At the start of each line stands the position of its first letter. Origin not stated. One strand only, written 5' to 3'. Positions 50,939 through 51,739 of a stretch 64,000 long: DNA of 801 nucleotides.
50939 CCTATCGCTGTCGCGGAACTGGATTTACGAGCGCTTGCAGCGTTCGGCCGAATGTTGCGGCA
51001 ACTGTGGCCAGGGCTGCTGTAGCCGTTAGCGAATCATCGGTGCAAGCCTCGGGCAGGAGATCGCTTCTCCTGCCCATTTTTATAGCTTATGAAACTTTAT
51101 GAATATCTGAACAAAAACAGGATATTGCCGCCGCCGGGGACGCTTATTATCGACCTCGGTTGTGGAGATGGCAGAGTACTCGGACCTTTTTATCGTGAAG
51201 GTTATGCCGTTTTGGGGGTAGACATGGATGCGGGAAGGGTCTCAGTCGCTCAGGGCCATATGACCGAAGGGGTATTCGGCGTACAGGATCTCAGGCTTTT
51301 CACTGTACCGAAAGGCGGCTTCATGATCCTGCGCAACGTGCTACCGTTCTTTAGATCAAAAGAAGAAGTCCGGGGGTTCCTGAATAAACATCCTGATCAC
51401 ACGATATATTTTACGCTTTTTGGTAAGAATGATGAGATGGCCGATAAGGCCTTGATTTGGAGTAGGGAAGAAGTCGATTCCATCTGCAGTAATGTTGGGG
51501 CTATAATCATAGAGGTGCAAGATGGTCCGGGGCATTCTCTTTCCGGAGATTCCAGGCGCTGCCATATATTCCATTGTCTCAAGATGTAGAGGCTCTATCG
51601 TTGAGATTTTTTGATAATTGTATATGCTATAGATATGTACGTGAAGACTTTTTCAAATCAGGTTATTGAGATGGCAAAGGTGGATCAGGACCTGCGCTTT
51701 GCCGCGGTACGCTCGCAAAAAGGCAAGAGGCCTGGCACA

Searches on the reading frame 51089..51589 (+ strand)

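Call 10: search_protein_families(library=pfam, proteins=[window:51089-51589:+], max_evalue=0.001)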
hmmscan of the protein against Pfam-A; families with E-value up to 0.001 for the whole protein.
window:51089-51589:+ (166 aa): 3 families
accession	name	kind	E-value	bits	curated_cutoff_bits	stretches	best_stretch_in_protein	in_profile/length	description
PF13649.12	Methyltransf_25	-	1.6e-05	26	27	1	20-77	1-64/97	Methyltransferase domain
PF13489.12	Methyltransf_23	-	0.0006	20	27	1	15-58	21-61/164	Methyltransferase domain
PF08241.18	Methyltransf_11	-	0.00069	20.7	21.2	0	22-61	2-41/95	Methyltransferase domain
